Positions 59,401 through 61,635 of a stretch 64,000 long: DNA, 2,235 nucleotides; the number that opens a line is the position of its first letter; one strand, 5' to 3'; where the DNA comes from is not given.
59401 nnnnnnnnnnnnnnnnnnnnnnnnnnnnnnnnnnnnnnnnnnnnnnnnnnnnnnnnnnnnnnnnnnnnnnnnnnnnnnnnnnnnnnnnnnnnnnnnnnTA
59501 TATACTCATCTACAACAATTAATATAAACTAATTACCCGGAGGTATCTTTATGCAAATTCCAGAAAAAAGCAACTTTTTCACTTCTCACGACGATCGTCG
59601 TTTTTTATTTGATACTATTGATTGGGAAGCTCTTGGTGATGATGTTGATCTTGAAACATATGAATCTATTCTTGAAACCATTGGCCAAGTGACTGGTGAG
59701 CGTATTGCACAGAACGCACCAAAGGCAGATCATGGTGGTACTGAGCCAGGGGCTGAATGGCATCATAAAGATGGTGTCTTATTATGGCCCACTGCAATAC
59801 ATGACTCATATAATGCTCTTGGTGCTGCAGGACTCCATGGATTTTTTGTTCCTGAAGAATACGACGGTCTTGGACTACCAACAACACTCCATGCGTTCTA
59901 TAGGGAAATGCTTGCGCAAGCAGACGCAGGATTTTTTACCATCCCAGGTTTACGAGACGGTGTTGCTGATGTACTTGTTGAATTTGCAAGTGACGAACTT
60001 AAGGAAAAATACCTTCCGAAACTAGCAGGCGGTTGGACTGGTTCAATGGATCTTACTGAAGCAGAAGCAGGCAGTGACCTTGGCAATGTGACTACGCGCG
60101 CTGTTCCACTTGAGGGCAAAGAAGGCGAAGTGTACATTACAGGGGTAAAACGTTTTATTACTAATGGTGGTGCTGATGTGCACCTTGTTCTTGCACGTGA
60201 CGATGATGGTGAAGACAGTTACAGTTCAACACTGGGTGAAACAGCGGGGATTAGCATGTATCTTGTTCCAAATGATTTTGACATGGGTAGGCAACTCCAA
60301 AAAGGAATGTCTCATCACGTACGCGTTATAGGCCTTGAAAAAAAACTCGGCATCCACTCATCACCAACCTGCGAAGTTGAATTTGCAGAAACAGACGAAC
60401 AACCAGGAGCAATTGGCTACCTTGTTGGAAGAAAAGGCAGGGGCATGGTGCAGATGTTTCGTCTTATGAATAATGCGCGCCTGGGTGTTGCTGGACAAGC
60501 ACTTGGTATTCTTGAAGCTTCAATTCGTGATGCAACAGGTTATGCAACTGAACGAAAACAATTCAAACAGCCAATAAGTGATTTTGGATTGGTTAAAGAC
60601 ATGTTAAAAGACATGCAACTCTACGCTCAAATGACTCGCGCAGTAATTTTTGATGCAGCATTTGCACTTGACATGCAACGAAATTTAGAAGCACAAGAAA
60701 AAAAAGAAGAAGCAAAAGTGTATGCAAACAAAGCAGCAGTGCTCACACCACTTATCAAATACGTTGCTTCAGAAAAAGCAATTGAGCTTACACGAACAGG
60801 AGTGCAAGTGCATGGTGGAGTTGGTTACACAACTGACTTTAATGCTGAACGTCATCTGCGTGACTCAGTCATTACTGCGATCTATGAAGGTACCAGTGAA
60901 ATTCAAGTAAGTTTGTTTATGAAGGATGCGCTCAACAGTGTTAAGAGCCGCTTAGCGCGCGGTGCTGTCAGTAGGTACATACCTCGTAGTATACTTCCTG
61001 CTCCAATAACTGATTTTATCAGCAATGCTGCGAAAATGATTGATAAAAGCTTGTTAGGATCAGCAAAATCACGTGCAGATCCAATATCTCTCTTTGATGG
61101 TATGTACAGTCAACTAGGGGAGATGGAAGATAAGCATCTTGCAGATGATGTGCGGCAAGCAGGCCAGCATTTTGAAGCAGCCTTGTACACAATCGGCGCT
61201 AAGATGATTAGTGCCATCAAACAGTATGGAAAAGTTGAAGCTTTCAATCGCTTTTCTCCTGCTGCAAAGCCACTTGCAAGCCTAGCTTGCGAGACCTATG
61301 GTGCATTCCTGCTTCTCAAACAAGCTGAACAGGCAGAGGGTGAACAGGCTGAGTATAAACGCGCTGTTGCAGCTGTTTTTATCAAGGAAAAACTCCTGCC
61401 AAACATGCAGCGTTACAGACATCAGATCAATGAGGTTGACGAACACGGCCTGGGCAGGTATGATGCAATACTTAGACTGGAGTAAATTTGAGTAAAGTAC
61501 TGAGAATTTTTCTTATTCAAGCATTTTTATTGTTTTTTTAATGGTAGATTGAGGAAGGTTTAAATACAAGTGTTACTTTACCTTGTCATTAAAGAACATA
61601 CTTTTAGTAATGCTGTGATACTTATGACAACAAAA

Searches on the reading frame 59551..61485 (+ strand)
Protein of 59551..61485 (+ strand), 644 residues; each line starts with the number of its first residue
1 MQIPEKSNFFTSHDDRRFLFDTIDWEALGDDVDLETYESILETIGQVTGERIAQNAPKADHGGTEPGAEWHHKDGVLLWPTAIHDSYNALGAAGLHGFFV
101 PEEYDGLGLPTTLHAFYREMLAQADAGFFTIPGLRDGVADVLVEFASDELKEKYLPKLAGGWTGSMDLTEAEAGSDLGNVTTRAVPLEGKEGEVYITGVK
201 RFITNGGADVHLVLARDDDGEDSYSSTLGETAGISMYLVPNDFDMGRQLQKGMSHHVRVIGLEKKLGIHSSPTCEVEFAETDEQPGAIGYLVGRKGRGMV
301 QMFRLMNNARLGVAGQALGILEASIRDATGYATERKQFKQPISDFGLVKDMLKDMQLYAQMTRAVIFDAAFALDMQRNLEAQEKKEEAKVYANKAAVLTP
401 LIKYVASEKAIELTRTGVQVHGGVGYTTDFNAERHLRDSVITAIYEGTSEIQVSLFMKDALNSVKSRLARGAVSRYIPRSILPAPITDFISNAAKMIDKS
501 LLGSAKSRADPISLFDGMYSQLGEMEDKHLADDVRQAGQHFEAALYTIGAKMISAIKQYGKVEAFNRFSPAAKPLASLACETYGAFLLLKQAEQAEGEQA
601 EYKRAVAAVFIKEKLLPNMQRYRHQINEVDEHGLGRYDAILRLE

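Call 22: search_protein_families(library=ncbifam, proteins=[window:59551-61485:+], max_evalue=0.00001)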
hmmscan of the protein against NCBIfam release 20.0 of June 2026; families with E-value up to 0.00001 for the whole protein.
window:59551-61485:+ (644 aa): 18 families
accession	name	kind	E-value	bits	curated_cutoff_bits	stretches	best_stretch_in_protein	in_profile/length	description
NF042972.1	AcrlCoAredClosAcrC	equivalog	1.4e-54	185.2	640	1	84-453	39-369/378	acryloyl-CoA reductase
NF058590.1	AcCoDHFadEBacil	equivalog_domain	3.3e-49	167.9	600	1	89-453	61-403/586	acyl-CoA dehydrogenase FadE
NF042439.1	SulpropCoADesulf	equivalog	1.1e-39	136.3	600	1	85-459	28-369/379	3-sulfinopropanoyl-CoA desulfinase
NF008997.0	PRK12341.1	equivalog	1.1e-37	130.1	537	1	87-455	43-371/382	acyl-CoA dehydrogenase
NF045552.1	GlutCoADH_Des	equivalog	2.2e-34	119.3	470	1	83-463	39-382/387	glutaryl-CoA dehydrogenase Acd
NF045652.1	ProlPCPDhRedW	equivalog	6.9e-33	114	650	1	87-453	37-366/376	L-prolyl-[peptidyl-carrier protein] dehydrogenase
NF043006.1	CyhCrbnylCoADH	equivalog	3.2e-31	108.7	650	1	94-455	48-370/380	cyclohexane-1-carbonyl-CoA dehydrogenase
NF008594.0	PRK11561.1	equivalog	1.3e-25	89.8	545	1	161-452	177-431/540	isovaleryl-CoA dehydrogenase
NF002885.1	PRK03354.1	equivalog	1.6e-25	89.9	540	1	89-462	45-375/378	crotonobetainyl-CoA dehydrogenase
NF053553.1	prodigi_MBC_PigA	equivalog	4.8e-25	88.5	500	1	93-456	48-375/381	prodigiosin MBC biosynthesis dehydrogenase PigA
NF052270.1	Staph_DH_FadE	equivalog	6.3e-18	64.7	600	1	303-453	252-386/400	acyl-CoA dehydrogenase FadE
TIGR03207.1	cyc_hxne_CoA_dh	equivalog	1.9e-17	63.1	575.35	1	89-454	40-365/372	cyclohexanecarboxyl-CoA dehydrogenase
NF007000.1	PRK09463.1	subfamily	1.6e-14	53.2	600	1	87-425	79-397/726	acyl-CoA dehydrogenase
NF009586.0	PRK13026.1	subfamily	3.8e-10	38.7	608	0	137-243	166-277/777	acyl-CoA dehydrogenase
TIGR03203.1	pimD_small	equivalog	7.5e-10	38.4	652.7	1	143-433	98-349/378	pimeloyl-CoA dehydrogenase small subunit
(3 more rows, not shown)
